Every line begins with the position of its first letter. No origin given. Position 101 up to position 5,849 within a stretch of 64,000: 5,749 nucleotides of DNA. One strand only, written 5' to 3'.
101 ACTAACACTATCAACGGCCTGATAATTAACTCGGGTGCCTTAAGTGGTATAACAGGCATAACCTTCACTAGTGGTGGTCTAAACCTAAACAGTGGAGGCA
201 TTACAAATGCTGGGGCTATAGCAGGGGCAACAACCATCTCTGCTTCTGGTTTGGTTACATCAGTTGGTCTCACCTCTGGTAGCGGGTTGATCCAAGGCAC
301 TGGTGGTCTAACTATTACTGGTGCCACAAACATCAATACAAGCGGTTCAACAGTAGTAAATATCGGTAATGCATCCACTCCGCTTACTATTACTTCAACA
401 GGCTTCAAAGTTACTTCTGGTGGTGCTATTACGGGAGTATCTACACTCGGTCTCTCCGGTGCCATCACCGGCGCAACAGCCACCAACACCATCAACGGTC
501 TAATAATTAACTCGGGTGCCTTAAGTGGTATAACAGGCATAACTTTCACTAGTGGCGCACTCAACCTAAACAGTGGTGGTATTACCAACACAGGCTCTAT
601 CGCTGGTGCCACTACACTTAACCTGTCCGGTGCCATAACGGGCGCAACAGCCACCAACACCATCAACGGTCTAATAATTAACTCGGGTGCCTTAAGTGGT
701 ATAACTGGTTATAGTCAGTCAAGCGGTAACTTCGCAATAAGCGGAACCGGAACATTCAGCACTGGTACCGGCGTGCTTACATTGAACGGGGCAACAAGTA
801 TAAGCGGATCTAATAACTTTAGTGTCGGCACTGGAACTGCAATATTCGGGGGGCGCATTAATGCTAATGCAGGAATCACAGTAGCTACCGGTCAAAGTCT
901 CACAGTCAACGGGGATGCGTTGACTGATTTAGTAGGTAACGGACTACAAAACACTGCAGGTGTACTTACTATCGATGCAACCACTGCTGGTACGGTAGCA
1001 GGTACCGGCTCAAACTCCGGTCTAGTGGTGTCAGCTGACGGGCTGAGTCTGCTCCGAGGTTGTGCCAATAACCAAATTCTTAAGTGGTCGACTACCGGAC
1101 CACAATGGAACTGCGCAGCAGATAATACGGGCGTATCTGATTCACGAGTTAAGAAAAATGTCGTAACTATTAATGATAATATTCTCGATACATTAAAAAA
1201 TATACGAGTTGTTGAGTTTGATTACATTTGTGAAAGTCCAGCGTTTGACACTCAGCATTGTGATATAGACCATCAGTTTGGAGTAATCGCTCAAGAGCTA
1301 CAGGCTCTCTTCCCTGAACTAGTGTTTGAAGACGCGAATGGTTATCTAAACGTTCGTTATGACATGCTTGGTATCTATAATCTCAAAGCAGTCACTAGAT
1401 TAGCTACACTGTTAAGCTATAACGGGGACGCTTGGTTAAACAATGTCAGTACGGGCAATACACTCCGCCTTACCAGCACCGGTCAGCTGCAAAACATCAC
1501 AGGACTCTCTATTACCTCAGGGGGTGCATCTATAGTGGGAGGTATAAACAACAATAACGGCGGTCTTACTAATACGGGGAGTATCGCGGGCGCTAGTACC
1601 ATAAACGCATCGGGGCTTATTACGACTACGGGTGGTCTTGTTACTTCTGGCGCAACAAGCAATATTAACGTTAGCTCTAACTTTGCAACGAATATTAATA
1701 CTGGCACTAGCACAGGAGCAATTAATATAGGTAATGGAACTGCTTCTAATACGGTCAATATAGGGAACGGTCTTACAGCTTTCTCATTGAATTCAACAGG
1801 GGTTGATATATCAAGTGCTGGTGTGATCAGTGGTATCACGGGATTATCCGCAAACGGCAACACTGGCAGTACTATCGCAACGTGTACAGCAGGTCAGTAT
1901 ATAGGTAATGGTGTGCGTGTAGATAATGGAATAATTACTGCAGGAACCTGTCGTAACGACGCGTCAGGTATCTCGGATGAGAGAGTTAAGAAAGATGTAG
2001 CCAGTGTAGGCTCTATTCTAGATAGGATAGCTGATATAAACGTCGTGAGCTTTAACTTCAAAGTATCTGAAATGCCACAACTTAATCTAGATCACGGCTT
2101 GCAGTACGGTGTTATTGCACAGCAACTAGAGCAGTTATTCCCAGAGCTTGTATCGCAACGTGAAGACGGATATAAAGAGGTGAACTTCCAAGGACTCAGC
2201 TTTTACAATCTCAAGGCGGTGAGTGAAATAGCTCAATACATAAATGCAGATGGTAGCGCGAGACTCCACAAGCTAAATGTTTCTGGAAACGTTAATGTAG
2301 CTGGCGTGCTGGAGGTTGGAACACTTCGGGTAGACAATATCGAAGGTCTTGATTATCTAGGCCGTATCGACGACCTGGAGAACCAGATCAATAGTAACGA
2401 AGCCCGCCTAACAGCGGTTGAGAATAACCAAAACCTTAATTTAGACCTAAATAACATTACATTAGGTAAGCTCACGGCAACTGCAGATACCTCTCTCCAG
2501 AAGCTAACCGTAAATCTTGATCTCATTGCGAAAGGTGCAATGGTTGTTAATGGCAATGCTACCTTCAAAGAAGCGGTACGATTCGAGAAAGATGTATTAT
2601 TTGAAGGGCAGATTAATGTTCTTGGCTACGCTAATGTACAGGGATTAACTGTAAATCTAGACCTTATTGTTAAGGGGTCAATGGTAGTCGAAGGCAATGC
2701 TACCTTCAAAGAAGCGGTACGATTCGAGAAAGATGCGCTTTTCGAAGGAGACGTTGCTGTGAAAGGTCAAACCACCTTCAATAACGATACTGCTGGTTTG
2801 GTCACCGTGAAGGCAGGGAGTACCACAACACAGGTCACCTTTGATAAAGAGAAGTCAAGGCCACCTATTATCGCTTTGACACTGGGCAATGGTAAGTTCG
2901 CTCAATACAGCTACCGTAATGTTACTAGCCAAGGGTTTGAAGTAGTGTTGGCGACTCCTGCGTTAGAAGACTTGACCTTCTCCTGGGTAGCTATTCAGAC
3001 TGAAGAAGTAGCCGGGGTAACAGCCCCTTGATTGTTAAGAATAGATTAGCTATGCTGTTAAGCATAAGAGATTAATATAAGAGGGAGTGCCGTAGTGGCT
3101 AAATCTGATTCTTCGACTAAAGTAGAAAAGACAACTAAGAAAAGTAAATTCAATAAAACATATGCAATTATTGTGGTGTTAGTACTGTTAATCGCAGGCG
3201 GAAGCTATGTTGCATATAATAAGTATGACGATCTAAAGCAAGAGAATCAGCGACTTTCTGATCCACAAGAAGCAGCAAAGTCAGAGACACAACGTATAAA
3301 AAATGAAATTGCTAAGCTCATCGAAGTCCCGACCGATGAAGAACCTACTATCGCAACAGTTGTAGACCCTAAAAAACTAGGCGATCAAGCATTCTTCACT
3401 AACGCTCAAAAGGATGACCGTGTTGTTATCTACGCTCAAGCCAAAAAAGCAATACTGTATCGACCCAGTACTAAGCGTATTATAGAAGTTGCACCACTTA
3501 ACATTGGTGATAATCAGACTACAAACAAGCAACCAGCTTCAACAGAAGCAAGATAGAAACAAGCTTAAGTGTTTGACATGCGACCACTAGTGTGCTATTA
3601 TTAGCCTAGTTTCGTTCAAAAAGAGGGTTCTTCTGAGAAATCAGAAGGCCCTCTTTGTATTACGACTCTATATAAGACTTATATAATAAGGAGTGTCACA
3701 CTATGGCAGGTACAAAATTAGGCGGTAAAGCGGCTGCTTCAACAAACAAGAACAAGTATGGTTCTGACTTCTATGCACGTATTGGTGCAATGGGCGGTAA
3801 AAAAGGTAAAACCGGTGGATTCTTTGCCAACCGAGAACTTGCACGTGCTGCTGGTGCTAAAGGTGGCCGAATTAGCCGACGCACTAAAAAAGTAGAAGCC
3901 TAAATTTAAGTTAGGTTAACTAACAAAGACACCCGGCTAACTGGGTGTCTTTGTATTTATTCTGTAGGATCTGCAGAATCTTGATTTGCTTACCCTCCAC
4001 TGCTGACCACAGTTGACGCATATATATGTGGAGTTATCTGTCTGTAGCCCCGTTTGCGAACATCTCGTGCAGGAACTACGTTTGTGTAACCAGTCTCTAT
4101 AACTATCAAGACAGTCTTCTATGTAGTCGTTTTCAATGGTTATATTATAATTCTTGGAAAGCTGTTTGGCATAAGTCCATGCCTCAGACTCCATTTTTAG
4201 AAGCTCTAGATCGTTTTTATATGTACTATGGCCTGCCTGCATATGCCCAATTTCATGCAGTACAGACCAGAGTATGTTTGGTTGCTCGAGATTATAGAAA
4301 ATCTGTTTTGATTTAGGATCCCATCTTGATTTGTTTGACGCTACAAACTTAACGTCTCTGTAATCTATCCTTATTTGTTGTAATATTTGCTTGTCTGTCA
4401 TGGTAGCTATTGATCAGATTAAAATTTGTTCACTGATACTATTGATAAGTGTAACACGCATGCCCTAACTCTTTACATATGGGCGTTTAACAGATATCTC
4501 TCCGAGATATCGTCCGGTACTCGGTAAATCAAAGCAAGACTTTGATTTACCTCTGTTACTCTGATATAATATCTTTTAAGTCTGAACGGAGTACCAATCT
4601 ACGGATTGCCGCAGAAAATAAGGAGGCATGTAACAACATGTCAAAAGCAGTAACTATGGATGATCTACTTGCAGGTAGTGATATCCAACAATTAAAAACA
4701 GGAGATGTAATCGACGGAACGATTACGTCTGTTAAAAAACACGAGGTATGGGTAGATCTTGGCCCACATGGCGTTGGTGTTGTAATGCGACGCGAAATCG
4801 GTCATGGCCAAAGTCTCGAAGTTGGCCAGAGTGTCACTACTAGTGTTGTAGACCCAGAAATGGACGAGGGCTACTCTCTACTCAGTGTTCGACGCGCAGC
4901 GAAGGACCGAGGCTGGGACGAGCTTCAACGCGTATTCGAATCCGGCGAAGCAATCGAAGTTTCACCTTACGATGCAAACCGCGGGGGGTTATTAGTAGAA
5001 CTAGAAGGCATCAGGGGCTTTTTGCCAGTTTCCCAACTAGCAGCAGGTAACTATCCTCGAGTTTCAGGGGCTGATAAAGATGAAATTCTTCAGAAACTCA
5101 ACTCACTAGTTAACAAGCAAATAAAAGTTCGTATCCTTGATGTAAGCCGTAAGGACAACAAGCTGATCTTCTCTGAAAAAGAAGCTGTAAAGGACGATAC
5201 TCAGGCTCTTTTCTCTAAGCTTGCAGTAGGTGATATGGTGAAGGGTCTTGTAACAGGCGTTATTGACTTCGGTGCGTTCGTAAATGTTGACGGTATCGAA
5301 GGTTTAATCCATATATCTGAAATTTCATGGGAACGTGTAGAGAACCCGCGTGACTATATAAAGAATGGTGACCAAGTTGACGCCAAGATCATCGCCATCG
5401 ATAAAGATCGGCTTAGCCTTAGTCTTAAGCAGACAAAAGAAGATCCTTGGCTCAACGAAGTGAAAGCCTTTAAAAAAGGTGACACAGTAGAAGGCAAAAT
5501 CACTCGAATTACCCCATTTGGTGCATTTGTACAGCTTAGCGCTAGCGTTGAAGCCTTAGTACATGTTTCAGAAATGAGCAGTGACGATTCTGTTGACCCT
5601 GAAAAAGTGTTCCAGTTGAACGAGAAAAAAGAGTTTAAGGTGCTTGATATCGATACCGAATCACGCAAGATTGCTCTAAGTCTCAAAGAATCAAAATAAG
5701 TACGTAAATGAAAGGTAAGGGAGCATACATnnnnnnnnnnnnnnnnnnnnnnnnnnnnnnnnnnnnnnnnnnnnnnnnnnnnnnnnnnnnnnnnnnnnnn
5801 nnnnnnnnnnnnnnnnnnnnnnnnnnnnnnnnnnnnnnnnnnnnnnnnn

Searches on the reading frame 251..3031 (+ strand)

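Call 78: search_protein_families(library=pfam, proteins=[window:251-3031:+], max_evalue=0.00001)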
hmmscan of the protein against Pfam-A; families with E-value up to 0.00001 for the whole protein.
window:251-3031:+ (926 aa): 1 family
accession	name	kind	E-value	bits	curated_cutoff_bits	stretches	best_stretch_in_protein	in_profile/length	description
PF13884.11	Peptidase_S74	-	2.3e-29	101.9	22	2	575-634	1-57/58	Chaperone of endosialidase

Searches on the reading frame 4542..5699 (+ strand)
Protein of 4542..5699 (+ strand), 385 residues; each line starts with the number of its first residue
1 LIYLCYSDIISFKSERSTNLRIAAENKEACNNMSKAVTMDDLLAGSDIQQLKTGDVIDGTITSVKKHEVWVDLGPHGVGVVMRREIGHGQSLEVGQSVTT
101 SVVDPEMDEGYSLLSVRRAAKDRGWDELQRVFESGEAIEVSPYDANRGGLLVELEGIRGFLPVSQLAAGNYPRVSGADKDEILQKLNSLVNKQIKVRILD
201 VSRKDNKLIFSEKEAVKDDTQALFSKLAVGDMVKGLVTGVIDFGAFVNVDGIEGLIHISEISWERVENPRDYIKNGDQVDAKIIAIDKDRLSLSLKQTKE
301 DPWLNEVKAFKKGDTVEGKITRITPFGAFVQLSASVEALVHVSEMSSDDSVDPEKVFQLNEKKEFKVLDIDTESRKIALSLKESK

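Call 79: search_protein_families(library=pfam, proteins=[window:4542-5699:+], max_evalue=0.00001)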
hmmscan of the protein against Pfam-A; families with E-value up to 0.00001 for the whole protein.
window:4542-5699:+ (385 aa): 4 families
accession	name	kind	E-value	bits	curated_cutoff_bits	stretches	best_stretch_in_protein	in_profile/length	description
PF00575.29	S1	-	1.7e-56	188.9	22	4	226-295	1-73/74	S1 RNA binding domain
PF23459.1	S1_RRP5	-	1.2e-14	55.1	27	0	311-381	2-72/72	RRP5 S1 domain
PF21710.3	Spt6_S1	-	2.8e-08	34.4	27.5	0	308-384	12-89/91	Spt6, S1/OB domain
PF13509.12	S1_2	-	4.9e-06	27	21.8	0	313-347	2-36/61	S1 domain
